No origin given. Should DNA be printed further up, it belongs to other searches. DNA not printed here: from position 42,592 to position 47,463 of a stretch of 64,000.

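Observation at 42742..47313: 1523-aa single polypeptide combining GtrB/DPM1-like GT2, processive QxxRW GT2 synthase, a flippase-like multi-pass domain and a GT4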

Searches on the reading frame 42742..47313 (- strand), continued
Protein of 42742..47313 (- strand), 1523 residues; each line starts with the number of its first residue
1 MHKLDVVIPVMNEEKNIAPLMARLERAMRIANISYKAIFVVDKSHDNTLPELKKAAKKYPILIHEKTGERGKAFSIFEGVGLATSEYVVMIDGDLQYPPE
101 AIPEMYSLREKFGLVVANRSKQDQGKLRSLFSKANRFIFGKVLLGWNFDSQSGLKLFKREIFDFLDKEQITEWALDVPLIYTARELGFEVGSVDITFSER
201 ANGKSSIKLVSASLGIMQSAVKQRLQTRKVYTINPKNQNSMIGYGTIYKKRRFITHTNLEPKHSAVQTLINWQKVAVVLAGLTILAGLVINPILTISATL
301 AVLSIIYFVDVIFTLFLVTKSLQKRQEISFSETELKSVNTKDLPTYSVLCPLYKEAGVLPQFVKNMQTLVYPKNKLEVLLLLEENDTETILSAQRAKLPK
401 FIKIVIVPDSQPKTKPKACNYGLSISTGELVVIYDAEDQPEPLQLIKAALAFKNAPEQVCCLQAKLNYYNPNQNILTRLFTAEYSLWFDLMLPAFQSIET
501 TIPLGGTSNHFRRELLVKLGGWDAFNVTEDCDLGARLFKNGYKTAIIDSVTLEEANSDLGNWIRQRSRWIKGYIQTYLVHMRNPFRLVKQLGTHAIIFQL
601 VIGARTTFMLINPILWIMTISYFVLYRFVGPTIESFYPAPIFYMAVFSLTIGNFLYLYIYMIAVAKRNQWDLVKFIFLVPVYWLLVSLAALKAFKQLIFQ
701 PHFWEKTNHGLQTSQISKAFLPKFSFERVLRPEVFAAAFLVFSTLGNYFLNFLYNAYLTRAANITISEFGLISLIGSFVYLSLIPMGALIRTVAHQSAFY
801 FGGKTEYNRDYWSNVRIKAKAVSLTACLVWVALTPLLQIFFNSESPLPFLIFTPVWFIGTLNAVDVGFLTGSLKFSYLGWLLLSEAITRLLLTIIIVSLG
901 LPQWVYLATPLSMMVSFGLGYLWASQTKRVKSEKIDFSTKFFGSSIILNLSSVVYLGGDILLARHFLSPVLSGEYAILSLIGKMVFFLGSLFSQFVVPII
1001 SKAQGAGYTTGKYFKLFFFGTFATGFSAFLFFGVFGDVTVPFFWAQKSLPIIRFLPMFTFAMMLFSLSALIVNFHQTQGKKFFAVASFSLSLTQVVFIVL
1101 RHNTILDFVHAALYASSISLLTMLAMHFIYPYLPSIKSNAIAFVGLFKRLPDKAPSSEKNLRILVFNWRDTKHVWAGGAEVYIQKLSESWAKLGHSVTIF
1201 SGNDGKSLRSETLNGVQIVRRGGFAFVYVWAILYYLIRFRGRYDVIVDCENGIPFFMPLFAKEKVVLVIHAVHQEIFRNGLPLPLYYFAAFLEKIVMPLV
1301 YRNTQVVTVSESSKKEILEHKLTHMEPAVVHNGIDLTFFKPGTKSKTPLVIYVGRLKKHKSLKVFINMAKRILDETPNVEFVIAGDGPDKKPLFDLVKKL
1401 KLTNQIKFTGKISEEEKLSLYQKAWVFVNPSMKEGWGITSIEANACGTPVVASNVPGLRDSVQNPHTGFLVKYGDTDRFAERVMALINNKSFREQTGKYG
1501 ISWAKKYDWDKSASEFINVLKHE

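Call 22: find_encoding_contigs(protein=P0088, flank=10000, max_places=1)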
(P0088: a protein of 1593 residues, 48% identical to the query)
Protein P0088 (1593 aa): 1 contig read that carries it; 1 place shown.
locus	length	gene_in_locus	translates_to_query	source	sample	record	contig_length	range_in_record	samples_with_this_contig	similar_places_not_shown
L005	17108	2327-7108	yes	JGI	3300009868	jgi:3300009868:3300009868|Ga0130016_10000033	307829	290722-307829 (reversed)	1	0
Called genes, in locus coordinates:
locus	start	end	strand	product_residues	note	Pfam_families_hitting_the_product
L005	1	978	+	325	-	?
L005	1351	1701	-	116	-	-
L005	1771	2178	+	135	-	PF04892:VanZ-LLP1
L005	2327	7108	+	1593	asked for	PF00535:Glycos_transf_2, PF13641:Glyco_tranf_2_3, PF13632:Glyco_trans_2_3, PF13439:Glyco_transf_4, PF13579:Glyco_trans_4_4, PF00534:Glycos_transf_1, PF20706:GT4-conflict, PF13692:Glyco_trans_1_4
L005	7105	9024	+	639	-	PF13439:Glyco_transf_4, PF13579:Glyco_trans_4_4, PF20706:GT4-conflict, PF00534:Glycos_transf_1, PF13692:Glyco_trans_1_4, PF01522:Polysacc_deac_1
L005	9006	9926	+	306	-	PF13641:Glyco_tranf_2_3, PF00535:Glycos_transf_2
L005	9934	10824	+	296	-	PF00535:Glycos_transf_2, PF13641:Glyco_tranf_2_3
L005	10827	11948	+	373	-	PF13439:Glyco_transf_4, PF13579:Glyco_trans_4_4 (weak), PF20706:GT4-conflict (weak), PF00534:Glycos_transf_1, PF13692:Glyco_trans_1_4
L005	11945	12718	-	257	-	PF02585:PIG-L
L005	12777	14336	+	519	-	-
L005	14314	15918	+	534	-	-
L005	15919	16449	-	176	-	PF01625:PMSR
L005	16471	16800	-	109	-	-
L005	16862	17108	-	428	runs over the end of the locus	-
